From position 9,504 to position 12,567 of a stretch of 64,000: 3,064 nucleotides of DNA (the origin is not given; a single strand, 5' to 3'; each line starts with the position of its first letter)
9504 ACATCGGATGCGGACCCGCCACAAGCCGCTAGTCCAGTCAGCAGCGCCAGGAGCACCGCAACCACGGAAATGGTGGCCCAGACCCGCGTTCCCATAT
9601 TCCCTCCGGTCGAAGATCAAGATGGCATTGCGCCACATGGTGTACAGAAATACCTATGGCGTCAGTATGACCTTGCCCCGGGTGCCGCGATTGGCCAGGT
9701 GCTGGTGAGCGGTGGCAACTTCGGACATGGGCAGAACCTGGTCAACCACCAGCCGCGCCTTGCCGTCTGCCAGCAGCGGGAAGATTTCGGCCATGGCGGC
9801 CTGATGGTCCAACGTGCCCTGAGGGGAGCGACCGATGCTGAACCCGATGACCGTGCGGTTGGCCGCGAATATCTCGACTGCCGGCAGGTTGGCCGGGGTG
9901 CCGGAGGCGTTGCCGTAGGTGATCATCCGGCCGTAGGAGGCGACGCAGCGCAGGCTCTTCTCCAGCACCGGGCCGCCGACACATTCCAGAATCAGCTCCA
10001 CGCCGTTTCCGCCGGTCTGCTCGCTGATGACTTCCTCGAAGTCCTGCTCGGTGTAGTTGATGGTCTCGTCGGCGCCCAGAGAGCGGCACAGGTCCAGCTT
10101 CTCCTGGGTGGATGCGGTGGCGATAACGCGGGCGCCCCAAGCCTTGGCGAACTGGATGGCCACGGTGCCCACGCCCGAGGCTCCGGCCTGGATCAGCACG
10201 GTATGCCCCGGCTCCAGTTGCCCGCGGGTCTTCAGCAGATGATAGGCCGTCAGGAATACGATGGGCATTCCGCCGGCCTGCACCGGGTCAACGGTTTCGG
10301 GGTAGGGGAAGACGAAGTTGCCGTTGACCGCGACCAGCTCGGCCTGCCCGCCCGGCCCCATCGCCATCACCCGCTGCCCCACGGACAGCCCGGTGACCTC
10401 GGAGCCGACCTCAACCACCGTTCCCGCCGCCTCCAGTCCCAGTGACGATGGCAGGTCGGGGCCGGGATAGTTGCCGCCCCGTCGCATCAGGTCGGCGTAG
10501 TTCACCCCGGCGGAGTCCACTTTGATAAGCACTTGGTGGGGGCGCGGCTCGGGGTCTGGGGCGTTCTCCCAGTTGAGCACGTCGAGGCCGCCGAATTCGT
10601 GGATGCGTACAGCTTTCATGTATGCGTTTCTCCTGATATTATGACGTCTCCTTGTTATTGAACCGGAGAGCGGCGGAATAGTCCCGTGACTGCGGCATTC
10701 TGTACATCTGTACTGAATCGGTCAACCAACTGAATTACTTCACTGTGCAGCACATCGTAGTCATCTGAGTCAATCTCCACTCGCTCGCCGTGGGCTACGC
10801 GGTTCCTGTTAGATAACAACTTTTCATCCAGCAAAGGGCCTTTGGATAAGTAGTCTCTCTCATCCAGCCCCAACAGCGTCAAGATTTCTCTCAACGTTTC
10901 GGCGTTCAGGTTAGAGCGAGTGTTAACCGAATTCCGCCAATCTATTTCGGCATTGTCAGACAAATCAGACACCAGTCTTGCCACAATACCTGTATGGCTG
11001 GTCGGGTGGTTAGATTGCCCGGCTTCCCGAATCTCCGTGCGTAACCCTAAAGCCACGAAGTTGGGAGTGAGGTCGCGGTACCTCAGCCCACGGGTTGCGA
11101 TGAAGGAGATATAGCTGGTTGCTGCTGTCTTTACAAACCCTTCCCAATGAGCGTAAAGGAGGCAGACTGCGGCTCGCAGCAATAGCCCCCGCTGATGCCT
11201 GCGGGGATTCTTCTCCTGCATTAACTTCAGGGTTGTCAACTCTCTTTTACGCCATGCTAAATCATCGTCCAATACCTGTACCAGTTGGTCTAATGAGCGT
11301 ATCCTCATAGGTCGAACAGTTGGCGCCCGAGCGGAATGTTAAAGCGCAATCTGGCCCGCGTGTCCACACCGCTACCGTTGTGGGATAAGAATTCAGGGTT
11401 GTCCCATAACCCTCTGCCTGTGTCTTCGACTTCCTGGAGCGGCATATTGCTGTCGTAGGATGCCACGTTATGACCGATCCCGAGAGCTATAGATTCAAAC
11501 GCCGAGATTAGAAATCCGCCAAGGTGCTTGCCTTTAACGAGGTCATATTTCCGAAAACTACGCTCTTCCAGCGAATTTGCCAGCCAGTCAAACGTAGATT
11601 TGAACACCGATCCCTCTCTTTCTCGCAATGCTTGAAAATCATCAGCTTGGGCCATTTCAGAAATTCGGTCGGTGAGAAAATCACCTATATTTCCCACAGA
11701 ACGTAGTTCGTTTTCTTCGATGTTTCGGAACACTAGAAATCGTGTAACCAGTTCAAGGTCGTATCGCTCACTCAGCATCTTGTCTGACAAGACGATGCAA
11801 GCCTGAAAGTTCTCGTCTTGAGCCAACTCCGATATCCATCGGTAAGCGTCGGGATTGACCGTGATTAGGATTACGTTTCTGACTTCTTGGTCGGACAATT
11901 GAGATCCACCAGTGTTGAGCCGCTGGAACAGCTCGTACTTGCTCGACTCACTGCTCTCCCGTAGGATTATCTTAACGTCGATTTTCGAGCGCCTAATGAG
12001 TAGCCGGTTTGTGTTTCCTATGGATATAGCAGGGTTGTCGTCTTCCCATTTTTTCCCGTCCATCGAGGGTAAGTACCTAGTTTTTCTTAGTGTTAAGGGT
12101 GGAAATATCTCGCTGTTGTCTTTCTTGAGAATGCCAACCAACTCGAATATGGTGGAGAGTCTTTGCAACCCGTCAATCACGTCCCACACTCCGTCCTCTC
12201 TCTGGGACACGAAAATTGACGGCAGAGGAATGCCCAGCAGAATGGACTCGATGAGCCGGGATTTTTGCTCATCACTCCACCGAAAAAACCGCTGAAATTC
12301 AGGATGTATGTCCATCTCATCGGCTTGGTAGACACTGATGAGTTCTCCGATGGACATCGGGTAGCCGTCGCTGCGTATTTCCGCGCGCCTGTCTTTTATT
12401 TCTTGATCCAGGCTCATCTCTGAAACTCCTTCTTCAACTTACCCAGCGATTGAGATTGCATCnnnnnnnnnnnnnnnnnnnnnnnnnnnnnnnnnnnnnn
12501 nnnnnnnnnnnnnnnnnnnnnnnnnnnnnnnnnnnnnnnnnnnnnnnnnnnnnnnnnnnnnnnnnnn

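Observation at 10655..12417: Low-GC two-gene cassette: DUF262 (ParB/GmrSD-N-like) protein translationally coupled to a HEPN Rx4H protein, a candidate uncharacterised defence/abortive-infection module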

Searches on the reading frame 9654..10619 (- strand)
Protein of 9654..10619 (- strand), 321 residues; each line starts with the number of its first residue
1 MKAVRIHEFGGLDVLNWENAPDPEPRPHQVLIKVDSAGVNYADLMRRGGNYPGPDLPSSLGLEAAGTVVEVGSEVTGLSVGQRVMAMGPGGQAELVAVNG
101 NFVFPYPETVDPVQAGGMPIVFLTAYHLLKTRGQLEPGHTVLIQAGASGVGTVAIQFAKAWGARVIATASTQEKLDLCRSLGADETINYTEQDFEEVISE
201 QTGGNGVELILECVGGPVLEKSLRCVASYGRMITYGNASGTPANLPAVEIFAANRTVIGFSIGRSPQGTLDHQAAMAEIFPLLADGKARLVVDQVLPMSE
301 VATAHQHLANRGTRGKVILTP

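Call 3: search_protein_families(library=pfam, proteins=[window:9654-10619:-], max_evalue=0.1)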
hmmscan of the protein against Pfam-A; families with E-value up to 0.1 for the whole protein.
window:9654-10619:- (321 aa): 4 families
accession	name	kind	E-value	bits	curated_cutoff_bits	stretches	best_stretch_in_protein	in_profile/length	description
PF00107.32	ADH_zinc_N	-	5.3e-33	114.2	31.8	1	149-267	1-117/129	Zinc-binding dehydrogenase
PF13602.12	ADH_zinc_N_2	-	2.7e-29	103.2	27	1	181-319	1-134/134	Zinc-binding dehydrogenase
PF08240.17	ADH_N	-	1.7e-18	67.2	23.5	1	27-107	2-103/104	Alcohol dehydrogenase GroES-like domain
PF01262.27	AlaDh_PNT_C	-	0.004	17.1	23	1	135-200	26-92/214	Alanine dehydrogenase/PNT, C-terminal domain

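Call 50: find_related_loci(query=window:9654-10619:-, collection=metagenome_contigs, flank=5000)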
Query window:9654-10619:- (321 aa) in metagenome_contigs; peptide patterns used: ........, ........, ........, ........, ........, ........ (x = any residue, [..] = any of these).
288 stretches matched a pattern; 56 encode a relative of the query (tblastn E <= 1e-3); 56 distinct loci.
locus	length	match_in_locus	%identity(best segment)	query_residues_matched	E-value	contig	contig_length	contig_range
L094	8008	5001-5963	80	1-321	1e-180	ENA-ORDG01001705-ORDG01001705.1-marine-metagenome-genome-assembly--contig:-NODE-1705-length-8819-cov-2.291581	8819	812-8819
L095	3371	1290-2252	80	1-321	0e+0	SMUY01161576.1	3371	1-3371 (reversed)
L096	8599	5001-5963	80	1-321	5e-180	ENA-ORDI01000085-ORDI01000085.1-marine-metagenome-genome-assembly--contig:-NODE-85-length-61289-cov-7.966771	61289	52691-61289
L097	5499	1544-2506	80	1-321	0e+0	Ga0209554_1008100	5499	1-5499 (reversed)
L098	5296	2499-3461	80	1-321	0e+0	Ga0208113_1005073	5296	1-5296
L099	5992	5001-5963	80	1-321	5e-179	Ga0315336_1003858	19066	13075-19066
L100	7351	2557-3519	79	1-321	4e-179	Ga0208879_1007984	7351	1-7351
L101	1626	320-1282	80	1-321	0e+0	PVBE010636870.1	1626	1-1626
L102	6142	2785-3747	80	1-321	2e-179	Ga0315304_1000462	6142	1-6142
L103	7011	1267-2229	79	1-321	1e-177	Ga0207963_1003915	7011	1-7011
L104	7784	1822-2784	80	1-321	2e-176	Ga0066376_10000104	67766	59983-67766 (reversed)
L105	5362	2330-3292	79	1-321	1e-179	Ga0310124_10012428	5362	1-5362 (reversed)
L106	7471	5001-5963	79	1-321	4e-176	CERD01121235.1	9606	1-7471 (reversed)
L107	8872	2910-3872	79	1-321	4e-176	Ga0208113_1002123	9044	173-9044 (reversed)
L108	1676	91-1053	79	1-321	0e+0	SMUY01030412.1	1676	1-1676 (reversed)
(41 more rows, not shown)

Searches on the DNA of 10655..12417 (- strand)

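Call 13: search_dna_similar(query=window:10655-11308:-, collection=ecoli_genomes, mode=distant, max_rows=10)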
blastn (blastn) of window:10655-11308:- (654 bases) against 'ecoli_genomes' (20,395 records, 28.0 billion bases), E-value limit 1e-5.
No match.

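Call 30: search_dna_similar(query=L010:52-1755:+, collection=ecoli_genomes, mode=distant, rows=spread, max_rows=30)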
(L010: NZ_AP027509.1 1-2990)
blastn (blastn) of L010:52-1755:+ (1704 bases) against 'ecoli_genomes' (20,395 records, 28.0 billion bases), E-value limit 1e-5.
Records with a match: 14; places in all: 16; records where one place covers at least 80% of the query: 4.
Genomes with a match: 14 of 5426; with a place that covers at least 80% of the query: 4. Places per genome that has any: lowest 1, median 1, highest 3. On chromosomes: 10 places; on plasmids: 6.
Best place of each record, by identity: >=99% 4; 60-80% 10.
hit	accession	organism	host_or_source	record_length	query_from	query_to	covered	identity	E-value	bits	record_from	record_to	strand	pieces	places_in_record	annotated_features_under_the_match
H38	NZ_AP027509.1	Escherichia coli strain LR-27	Homo sapiens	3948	1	1704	100%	100.0%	0e+0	3074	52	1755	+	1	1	DUF262 domain-containing protein | HEPN domain-containing protein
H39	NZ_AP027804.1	Escherichia coli strain 2017.10.01CC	Homo sapiens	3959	1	1704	100%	99.9%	0e+0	3069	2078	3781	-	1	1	DUF262 domain-containing protein | HEPN domain-containing protein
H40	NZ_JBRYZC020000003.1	Escherichia coli strain APEC_AN-25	Gallus gallus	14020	1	1704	100%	99.9%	0e+0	3069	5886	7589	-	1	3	DUF262 domain-containing protein | HEPN domain-containing protein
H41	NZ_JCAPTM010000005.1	Escherichia coli strain ES10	Aquarana catesbeiana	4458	1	1704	100%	99.8%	0e+0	3060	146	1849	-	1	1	DUF262 domain-containing protein | HEPN domain-containing protein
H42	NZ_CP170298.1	Escherichia coli strain BKQWHE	Homo sapiens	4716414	56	458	24%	68.8%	1e-33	154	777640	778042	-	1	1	GmrSD restriction endonuclease domain-containing protein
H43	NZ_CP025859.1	Escherichia coli strain 504239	Homo sapiens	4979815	56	458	24%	68.6%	6e-32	150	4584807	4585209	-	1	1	GmrSD restriction endonuclease domain-containing protein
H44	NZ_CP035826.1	Escherichia coli strain 67-1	Homo sapiens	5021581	56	458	24%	68.6%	6e-32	150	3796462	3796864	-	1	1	GmrSD restriction endonuclease domain-containing protein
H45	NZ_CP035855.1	Escherichia coli TW11681 strain TW11681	-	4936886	56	458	24%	68.6%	6e-32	150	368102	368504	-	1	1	GmrSD restriction endonuclease domain-containing protein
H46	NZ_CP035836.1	Escherichia coli strain WS1933D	Homo sapiens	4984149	56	458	24%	68.6%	6e-32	150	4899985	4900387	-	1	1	GmrSD restriction endonuclease domain-containing protein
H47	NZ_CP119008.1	Escherichia coli strain CE0011b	Bos taurus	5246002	56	458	24%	68.6%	6e-32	150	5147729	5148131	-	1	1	GmrSD restriction endonuclease domain-containing protein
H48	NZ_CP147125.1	Escherichia coli strain KMi012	river water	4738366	56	458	24%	68.6%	6e-32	150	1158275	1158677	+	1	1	GmrSD restriction endonuclease domain-containing protein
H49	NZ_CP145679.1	Escherichia coli strain S1-NGR-02-A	Homo sapiens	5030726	56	458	24%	68.6%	6e-32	150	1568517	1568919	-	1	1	GmrSD restriction endonuclease domain-containing protein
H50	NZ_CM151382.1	Escherichia coli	Homo sapiens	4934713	56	458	24%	68.6%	6e-32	150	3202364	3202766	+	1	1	GmrSD restriction endonuclease domain-containing protein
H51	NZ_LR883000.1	Escherichia coli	-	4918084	56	458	24%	68.6%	6e-32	150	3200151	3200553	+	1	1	DUF262 domain-containing protein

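Call 32: get_annotated_region(hit=H43, flank=4000)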
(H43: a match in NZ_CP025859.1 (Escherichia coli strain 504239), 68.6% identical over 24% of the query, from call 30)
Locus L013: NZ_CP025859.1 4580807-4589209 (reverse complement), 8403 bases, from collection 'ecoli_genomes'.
description: Escherichia coli strain 504239 chromosome, complete genome
organism: Escherichia coli strain 504239 (NCBI taxid 562)
replicon: chromosome; assembly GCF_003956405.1
host: Homo sapiens; source: stool; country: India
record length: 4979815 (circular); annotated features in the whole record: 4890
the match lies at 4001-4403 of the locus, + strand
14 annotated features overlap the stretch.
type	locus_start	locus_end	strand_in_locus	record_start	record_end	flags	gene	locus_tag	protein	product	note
CDS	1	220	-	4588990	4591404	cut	-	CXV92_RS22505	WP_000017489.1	replication endonuclease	-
CDS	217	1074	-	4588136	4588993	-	-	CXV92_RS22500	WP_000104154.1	DNA adenine methylase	-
CDS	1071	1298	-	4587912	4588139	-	-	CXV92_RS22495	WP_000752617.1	TraR/DksA family transcriptional regulator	-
CDS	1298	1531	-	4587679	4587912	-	-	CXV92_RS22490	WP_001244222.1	DUF2732 family protein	-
CDS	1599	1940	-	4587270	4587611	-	-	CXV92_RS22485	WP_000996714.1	DUF5347 family protein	-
CDS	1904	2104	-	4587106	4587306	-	-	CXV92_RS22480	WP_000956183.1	phage filamentation protein Fil family protein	-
CDS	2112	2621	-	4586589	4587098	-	-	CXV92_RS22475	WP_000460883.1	phage regulatory CII family protein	-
CDS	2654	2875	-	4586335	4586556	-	-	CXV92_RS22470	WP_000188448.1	hypothetical protein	-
CDS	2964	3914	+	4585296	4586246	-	-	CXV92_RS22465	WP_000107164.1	phage repressor protein CI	-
CDS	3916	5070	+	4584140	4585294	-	-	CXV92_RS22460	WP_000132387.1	GmrSD restriction endonuclease domain-containing protein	-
CDS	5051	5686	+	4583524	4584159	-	-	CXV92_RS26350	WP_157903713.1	HEPN domain-containing protein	-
CDS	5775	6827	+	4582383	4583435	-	-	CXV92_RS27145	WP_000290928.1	phage integrase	-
CDS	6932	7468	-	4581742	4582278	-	rcdA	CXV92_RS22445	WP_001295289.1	DNA-binding transcriptional regulator RcdA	-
CDS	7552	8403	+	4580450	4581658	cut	ybjJ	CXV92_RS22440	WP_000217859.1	MFS transporter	-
